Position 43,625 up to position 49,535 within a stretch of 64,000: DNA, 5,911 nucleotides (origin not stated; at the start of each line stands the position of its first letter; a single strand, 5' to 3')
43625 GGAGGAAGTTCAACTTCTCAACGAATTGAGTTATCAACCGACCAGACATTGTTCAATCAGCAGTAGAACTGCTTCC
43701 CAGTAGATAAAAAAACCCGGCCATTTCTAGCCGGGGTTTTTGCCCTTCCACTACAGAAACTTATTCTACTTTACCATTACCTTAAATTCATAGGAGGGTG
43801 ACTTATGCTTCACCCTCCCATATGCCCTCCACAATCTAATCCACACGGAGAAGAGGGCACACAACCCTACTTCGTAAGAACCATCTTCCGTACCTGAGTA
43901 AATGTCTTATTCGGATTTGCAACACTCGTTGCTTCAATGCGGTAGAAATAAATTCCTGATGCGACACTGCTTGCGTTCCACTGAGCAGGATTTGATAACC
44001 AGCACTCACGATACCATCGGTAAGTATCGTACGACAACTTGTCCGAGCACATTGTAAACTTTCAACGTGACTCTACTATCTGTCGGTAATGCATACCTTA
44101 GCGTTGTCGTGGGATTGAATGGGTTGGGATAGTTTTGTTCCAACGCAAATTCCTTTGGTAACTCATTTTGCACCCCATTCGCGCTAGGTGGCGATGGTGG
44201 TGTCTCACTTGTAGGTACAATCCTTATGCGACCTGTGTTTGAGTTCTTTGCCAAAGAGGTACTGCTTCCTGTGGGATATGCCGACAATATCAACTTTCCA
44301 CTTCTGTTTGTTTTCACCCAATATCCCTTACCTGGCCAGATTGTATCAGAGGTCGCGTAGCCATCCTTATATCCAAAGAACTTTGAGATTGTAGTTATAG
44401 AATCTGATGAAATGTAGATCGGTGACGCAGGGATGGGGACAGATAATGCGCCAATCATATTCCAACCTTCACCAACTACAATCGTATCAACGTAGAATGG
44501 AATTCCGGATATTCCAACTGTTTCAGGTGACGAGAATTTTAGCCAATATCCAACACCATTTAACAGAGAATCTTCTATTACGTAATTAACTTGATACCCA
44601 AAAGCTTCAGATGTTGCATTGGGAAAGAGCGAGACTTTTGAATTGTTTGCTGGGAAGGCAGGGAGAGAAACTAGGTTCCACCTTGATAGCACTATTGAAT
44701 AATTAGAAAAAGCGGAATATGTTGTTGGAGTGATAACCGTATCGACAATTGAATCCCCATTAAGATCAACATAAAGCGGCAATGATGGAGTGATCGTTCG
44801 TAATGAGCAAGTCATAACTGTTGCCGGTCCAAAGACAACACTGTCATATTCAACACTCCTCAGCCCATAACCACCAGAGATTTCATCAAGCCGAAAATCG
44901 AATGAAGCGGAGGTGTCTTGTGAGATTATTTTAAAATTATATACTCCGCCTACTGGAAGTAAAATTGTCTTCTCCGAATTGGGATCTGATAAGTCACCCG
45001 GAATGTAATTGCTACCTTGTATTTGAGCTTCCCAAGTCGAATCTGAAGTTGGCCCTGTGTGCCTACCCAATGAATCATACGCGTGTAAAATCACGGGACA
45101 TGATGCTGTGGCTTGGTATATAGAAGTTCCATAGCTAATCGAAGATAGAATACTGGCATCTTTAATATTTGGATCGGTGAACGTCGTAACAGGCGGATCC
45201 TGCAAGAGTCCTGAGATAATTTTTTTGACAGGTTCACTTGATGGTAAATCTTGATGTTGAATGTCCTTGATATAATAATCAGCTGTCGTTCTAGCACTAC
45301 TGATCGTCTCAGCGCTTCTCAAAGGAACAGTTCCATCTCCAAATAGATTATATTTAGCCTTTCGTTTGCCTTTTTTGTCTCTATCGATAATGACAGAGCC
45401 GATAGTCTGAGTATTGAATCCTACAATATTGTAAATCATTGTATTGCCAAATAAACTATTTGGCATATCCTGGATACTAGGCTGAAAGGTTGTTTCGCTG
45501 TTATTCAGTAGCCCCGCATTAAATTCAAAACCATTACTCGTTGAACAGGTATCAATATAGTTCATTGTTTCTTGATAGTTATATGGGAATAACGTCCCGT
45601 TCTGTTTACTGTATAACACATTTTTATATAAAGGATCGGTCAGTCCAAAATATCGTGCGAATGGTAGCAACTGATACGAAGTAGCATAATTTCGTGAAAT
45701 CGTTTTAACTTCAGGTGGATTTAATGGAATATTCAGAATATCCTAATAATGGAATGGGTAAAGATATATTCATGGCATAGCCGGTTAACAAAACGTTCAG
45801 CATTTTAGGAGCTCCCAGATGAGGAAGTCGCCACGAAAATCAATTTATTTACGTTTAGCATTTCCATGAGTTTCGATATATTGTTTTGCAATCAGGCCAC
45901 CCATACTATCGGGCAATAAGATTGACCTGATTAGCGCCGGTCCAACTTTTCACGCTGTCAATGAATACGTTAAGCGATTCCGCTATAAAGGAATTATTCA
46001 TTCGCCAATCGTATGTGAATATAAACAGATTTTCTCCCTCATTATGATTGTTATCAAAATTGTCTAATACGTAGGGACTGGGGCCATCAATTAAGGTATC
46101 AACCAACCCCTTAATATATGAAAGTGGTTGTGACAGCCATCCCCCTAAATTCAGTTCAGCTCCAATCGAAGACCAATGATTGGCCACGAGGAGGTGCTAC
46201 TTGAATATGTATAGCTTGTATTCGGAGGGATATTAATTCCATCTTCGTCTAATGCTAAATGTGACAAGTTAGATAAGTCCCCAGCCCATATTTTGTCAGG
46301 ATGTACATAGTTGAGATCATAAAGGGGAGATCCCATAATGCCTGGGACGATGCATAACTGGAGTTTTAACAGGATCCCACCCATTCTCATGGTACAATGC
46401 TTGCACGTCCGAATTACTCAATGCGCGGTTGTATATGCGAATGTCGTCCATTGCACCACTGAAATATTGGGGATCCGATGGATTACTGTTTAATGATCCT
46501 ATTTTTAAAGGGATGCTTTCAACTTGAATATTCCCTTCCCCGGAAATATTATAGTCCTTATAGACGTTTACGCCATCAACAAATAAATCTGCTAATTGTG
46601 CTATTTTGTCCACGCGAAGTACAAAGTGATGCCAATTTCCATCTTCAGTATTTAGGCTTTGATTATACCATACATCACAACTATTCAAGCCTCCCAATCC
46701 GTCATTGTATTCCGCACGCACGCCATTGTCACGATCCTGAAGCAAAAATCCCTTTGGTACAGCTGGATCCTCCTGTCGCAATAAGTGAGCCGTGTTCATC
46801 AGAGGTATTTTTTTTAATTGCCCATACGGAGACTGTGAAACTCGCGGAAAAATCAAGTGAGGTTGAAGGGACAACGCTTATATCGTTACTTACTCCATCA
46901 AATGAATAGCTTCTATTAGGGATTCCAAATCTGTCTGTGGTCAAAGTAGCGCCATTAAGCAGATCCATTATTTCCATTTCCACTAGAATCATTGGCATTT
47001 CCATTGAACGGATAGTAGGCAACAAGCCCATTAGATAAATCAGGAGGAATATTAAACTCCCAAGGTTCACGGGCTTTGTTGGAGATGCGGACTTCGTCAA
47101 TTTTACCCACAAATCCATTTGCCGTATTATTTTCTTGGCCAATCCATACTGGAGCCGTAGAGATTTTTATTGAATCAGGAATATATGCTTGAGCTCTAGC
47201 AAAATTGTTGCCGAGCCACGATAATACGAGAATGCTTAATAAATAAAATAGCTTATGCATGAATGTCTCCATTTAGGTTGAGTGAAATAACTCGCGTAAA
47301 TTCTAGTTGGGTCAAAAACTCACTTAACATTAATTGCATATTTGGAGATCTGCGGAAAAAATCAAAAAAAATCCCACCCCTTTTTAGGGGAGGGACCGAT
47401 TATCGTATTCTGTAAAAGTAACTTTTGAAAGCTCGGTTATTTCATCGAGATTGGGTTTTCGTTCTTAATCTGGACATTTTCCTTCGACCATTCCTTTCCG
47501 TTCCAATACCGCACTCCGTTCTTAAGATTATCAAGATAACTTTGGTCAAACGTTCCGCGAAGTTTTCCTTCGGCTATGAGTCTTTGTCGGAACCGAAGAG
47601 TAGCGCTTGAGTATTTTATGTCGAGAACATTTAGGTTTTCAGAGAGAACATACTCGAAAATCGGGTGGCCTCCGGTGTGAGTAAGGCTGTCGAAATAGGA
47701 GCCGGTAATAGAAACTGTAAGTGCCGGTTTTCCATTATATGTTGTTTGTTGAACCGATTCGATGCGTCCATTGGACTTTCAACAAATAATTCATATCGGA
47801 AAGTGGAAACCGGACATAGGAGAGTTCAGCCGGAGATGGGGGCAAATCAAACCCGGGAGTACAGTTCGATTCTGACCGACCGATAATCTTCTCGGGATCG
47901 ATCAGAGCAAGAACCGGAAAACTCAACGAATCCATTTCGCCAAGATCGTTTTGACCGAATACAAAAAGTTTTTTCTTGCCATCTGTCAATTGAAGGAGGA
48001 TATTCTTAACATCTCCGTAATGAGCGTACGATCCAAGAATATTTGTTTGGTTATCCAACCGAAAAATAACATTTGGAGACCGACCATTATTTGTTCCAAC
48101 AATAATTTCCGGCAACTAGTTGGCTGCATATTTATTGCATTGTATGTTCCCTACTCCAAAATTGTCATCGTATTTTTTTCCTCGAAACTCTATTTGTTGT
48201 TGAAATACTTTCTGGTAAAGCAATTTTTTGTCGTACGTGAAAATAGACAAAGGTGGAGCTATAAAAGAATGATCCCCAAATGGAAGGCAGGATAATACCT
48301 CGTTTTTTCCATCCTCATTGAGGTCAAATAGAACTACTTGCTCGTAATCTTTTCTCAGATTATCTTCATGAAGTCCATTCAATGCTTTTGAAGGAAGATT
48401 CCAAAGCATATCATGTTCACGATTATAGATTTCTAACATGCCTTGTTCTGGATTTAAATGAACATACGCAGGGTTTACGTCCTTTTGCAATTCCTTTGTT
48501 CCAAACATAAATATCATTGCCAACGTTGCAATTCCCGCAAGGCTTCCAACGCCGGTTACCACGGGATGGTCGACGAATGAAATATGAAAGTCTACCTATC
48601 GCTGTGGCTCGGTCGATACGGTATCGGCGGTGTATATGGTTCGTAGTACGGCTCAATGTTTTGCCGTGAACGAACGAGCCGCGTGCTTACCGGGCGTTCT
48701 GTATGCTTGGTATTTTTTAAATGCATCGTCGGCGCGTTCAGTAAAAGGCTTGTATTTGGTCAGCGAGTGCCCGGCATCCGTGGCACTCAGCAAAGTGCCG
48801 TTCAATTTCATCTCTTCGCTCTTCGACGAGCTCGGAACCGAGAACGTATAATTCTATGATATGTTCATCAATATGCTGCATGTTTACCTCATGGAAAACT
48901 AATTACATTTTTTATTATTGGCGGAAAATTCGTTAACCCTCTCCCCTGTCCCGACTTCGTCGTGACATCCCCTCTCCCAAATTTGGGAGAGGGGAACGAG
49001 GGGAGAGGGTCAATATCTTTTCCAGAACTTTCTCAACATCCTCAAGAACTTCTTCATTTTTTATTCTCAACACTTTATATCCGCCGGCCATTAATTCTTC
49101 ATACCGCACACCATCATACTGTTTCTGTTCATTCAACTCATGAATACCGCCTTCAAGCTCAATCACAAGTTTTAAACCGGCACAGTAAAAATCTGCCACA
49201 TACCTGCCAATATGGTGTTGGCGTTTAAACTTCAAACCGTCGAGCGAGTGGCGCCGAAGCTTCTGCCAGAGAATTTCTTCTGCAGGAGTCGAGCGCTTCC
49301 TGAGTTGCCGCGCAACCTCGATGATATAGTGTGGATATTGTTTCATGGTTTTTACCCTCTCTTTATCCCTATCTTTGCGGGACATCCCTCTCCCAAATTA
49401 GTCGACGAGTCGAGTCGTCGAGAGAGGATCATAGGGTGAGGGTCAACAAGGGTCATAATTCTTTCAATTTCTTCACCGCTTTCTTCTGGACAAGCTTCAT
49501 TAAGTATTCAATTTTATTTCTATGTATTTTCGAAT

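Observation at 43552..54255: A ~10.7-kb AT-richer island is bracketed by imperfect direct repeats that duplicate the GT2 gene 3' end plus its terminator, with no visible mobility gene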

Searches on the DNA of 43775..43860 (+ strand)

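Call 73: build_rna_model(alignment_id=A3)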
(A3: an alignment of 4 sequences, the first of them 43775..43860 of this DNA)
Model R1 built from alignment A3 (4 sequences, 89 columns); structure: RNAalifold consensus.
model positions 85; base pairs 9; branch points 0; effective number of sequences 2; information 0.668 bits per position. Calibrated on 0.2 Mb of random sequence (short: E-values are rough).
structure used (alignment columns):
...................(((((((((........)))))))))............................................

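Call 74: search_with_rna_model(model_id=R1, sources=[window, L001, L004, L007, L010, L011, L012, L014, L015, L016, L017, L018, L019, L020, L021, L022, L023, L024, L025, L026, L027, L028, L029, L030, L031, L032, L033, L034, L035, L036, L037, L038, L039, L040, L041, L042, L043, L059, L060, L061, L062, L063, L064], max_evalue=1)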
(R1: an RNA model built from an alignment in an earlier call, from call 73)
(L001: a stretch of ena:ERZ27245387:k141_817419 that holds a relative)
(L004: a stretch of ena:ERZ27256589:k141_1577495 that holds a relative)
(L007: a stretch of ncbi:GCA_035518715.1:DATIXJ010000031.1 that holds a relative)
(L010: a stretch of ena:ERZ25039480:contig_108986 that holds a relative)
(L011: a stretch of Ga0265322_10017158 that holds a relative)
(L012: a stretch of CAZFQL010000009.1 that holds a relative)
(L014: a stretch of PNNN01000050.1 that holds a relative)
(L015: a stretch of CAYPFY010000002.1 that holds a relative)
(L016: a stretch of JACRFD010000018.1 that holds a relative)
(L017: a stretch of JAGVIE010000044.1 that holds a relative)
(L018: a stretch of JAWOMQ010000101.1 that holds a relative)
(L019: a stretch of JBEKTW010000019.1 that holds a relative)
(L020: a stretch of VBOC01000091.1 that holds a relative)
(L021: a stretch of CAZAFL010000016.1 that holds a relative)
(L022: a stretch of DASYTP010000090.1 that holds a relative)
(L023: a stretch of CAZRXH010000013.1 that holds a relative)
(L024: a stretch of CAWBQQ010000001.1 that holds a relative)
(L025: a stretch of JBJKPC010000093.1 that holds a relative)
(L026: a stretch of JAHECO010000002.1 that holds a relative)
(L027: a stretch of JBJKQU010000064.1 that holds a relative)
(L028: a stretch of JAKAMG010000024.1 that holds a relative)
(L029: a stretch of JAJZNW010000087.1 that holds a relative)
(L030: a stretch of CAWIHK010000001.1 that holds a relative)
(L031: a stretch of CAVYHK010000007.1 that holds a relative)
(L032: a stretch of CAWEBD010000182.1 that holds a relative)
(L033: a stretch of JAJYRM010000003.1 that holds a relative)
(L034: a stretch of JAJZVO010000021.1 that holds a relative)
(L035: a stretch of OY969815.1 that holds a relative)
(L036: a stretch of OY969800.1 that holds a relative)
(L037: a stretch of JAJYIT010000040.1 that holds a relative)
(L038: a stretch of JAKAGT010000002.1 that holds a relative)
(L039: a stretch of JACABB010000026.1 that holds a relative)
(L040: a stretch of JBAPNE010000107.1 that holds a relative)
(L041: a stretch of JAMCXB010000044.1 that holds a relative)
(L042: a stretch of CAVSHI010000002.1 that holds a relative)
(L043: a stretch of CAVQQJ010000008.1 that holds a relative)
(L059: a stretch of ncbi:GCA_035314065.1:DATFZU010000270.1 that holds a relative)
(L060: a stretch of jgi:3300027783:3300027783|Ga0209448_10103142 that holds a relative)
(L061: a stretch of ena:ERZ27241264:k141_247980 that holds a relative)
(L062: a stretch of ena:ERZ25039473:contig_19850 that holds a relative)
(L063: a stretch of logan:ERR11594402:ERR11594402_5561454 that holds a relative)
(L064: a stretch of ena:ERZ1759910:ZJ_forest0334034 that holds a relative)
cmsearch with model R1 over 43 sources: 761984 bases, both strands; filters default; matches with E-value up to 1: 5.
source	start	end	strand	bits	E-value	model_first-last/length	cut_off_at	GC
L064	1769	1853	+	97.8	1.4e-21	1-85/85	no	0.49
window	43775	43860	+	94.8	8.2e-21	1-85/85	no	0.48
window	54180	54263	+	93.3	2e-20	1-85/85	no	0.46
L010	190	273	-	93.2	2.1e-20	1-85/85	no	0.48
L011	78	162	+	92.4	3.5e-20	1-85/85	no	0.48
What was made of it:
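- No further hairpin-2 copies were found in 762 kb of related DNA (call 74).
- Tried and rejected: A covariance model of hairpin-2 found no further copies in 762 kb (call 74).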

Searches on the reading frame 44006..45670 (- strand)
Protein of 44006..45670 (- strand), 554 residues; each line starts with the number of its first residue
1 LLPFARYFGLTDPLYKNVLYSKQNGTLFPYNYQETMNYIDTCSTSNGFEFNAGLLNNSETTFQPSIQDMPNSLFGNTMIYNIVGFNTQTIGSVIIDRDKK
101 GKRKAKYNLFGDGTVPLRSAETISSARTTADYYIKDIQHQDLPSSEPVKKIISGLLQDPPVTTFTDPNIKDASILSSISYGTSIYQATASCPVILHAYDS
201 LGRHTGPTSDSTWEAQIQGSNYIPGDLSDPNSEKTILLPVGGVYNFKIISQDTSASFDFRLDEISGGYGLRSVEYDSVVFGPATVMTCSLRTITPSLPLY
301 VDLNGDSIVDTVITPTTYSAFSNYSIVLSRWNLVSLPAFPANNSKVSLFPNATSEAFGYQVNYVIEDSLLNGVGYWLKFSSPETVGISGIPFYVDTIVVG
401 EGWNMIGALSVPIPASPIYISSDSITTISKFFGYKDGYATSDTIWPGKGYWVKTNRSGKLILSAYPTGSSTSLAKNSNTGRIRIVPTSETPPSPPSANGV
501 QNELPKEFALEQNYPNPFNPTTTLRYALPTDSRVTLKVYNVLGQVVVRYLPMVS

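Call 10: search_protein_families(library=pfam, proteins=[window:44006-45670:-], max_evalue=0.01)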
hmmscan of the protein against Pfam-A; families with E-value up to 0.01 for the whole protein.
window:44006-45670:- (554 aa): 1 family
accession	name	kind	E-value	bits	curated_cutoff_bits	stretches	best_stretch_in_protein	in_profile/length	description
PF18962.6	Por_Secre_tail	-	0.0029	18.3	27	0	514-546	2-34/75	Secretion system C-terminal sorting domain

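Call 34: search_protein_families(library=padloc, proteins=[window:44006-45670:-], max_evalue=0.01)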
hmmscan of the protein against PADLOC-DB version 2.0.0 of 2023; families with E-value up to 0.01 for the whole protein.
window:44006-45670:- (554 aa): 0 families

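Call 35: search_protein_families(library=ncbifam, proteins=[window:44006-45670:-], max_evalue=0.01)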
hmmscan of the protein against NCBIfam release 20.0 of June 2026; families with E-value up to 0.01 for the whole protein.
window:44006-45670:- (554 aa): 2 families
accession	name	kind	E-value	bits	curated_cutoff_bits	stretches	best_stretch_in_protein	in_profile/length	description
TIGR04183.1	Por_Secre_tail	domain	5.3e-05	23.1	23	1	514-547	2-33/72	T9SS type A sorting domain-containing protein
NF052323.1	T9SSA_dep_M6i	equivalog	0.001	17.1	600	1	513-547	960-994/1043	T9SS-dependent M6-like inactivated metalloprotease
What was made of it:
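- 43870..45742 (-): Pseudogene of a T9SS-sorted secreted protein. It has a weak LCAT/lipase-like region and a C-terminal sorting domain, and it is frameshifted near 44000. Por_Secre_tail and TIGR04183 hits (calls 10, 35).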

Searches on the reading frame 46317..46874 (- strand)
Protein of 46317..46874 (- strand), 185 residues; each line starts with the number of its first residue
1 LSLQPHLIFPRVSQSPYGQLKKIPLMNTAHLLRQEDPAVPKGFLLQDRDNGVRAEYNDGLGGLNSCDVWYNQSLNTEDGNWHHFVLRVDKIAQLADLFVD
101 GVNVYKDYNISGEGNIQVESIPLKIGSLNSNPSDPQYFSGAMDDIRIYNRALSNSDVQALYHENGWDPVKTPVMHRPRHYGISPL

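Call 10: search_protein_families(library=pfam, proteins=[window:46317-46874:-], max_evalue=0.01)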
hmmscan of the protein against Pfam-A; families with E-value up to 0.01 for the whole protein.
window:46317-46874:- (185 aa): 2 families
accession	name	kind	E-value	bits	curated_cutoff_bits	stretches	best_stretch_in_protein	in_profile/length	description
PF13385.13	Laminin_G_3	-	3.6e-13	50.4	27.6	1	47-158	51-151/151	Concanavalin A-like lectin/glucanases superfamily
PF02210.31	Laminin_G_2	-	0.00042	21.2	22.9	1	52-148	30-124/126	Laminin G domain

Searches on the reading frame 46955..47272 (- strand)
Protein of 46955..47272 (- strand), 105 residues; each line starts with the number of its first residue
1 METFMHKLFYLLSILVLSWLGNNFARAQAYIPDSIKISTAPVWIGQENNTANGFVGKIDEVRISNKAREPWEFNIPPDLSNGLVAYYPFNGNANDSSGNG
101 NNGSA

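Call 10: search_protein_families(library=pfam, proteins=[window:46955-47272:-], max_evalue=0.01)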
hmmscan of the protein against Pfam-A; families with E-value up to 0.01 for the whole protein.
window:46955-47272:- (105 aa): 1 family
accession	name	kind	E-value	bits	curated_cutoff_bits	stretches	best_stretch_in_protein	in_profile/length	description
PF13385.13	Laminin_G_3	-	5.5e-06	27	27.6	1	33-70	110-147/151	Concanavalin A-like lectin/glucanases superfamily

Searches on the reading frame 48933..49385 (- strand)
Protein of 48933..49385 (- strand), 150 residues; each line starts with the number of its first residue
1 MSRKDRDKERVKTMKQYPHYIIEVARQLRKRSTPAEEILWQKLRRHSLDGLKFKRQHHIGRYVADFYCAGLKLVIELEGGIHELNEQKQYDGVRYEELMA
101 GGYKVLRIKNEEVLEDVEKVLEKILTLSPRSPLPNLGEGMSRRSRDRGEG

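Call 10: search_protein_families(library=pfam, proteins=[window:48933-49385:-], max_evalue=0.01)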
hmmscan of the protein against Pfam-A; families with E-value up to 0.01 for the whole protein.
window:48933-49385:- (150 aa): 2 families
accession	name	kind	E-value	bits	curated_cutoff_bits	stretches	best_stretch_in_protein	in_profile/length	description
PF04480.18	DUF559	-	1e-35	122.3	20.6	1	23-126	5-106/109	Protein of unknown function (DUF559)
PF18741.7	MTES_1575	-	7.1e-06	26.5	38.2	1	49-125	12-93/96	REase_MTES_1575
